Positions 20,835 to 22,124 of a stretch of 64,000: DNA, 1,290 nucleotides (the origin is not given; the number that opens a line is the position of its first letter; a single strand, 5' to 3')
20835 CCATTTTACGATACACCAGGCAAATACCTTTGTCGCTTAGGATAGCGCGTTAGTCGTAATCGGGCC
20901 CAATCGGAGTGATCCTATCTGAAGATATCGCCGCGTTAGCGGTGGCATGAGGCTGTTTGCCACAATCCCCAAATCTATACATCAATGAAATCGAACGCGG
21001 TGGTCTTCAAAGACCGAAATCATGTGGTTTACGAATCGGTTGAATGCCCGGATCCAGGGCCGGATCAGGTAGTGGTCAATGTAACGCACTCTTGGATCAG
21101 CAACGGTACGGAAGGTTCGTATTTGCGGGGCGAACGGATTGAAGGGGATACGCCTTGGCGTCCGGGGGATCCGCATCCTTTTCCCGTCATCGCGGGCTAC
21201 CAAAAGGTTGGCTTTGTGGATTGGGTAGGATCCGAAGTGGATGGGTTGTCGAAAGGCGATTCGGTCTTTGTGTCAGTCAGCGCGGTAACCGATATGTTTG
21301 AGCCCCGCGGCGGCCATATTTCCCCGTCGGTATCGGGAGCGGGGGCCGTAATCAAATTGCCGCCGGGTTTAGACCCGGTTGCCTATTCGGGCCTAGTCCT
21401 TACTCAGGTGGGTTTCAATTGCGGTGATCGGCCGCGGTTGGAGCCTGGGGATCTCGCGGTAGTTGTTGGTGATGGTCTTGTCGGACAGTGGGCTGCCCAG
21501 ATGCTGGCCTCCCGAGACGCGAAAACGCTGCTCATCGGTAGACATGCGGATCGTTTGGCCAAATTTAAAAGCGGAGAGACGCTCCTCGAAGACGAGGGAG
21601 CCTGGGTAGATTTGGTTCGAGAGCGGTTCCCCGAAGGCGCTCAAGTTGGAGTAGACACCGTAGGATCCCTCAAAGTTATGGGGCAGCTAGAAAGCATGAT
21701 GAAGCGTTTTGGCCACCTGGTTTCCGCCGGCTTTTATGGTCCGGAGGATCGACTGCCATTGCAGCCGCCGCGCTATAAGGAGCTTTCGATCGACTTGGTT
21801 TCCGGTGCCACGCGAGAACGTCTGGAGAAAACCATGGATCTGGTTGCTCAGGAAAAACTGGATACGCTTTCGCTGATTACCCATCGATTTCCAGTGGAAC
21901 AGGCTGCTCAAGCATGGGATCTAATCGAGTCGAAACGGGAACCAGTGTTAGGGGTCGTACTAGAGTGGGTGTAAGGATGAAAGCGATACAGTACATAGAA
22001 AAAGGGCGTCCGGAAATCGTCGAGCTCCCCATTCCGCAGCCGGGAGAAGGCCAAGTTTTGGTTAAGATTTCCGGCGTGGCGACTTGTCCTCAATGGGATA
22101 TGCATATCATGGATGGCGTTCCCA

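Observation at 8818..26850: Approx. 18 kb catabolic island with no recognisable known pathway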

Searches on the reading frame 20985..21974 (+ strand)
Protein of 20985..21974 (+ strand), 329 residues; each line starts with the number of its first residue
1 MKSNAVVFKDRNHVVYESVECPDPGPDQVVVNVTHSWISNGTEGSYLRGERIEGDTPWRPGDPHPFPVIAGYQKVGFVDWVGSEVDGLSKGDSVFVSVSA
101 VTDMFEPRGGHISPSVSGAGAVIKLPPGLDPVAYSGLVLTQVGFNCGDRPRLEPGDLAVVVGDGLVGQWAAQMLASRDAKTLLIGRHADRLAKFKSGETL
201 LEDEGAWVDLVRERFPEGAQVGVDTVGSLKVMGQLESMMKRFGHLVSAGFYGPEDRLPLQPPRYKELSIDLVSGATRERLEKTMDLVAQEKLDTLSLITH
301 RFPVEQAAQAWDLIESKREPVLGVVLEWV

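Call 4: search_protein_families(library=pfam, proteins=[window:20985-21974:+], max_evalue=0.01)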
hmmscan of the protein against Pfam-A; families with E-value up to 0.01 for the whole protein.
window:20985-21974:+ (329 aa): 3 families
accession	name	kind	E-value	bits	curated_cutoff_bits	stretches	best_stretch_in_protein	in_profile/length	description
PF00107.32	ADH_zinc_N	-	5.5e-09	36.5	31.8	1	166-288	2-128/129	Zinc-binding dehydrogenase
PF13602.12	ADH_zinc_N_2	-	6.5e-07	30.8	27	1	213-318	18-127/134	Zinc-binding dehydrogenase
PF08240.17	ADH_N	-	0.00021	21.9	23.5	1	26-99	2-65/104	Alcohol dehydrogenase GroES-like domain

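Call 6: search_protein_families(library=ncbifam, proteins=[window:20985-21974:+], max_evalue=0.01)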
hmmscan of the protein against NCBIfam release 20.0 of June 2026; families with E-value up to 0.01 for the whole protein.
window:20985-21974:+ (329 aa): 10 families
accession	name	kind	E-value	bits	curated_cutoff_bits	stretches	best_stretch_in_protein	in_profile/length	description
TIGR01202.1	bchC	equivalog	2e-24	86.3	291.25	1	2-311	1-293/308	chlorophyll synthesis pathway protein BchC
NF041097.1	keto_inos_dh_IolM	equivalog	2.9e-10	39.4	450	1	132-315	192-378/389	scyllo-inosose 3-dehydrogenase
NF041172.1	AcrlCoa_red_Thmprot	equivalog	3.6e-09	36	500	1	149-318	157-325/334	acryloyl-CoA reductase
NF010344.0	PRK13771.1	subfamily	8.8e-08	31.5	349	0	5-95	4-83/334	putative alcohol dehydrogenase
TIGR03451.1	mycoS_dep_FDH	equivalog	2e-06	26.9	512.9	1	5-102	4-90/358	S-(hydroxymethyl)mycothiol dehydrogenase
NF003808.0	PRK05396.1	equivalog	4.6e-06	25.7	380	1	159-319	168-333/341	L-threonine 3-dehydrogenase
NF007489.0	PRK10083.1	equivalog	5.7e-06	25.5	376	1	142-327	148-336/339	Zn-dependent oxidoreductase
TIGR03989.1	Rxyl_3153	subfamily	7.6e-06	25.4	440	1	5-97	5-86/370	NDMA-dependent alcohol dehydrogenase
TIGR00692.1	tdh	equivalog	1.4e-05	24.3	458.35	0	215-317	227-331/340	L-threonine 3-dehydrogenase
NF006940.0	PRK09422.1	equivalog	0.0005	19.1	344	0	115-293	121-304/338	alcohol dehydrogenase AdhP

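Call 76: search_solved_structures(query=window:20985-21974:+, max_evalue=0.00001)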
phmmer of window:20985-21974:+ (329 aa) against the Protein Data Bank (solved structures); distinct sequences matched with E-value up to 0.00001: 10.
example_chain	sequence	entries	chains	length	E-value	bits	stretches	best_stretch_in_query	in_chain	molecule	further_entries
3gaz_A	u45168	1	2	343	8e-10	41.5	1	7-260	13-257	Alcohol dehydrogenase superfamily protein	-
4cpd_A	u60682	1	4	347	5.4e-09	38.8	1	123-318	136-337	ALCOHOL DEHYDROGENASE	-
1p0c_A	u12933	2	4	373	6.2e-08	35.3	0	148-317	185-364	NADP-dependent ALCOHOL DEHYDROGENASE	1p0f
2oui_A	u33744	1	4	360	2.1e-07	33.5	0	130-318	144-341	NADP-dependent alcohol dehydrogenase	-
4z6k_A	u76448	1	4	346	1.6e-06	30.6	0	12-97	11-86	Alcohol dehydrogenase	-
5vm2_A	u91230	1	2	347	2.1e-06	30.2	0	123-325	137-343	Alcohol dehydrogenase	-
1y9a_A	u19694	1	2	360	2.2e-06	30.1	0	130-318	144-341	NADP-dependent alcohol dehydrogenase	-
1cdo_A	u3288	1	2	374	4.7e-06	29.1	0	121-315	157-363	ALCOHOL DEHYDROGENASE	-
3fsr_A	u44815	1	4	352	5.8e-06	28.8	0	141-319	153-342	NADP-dependent alcohol dehydrogenase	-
3ftn_A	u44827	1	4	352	8.4e-06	28.3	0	141-319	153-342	NADP-dependent alcohol dehydrogenase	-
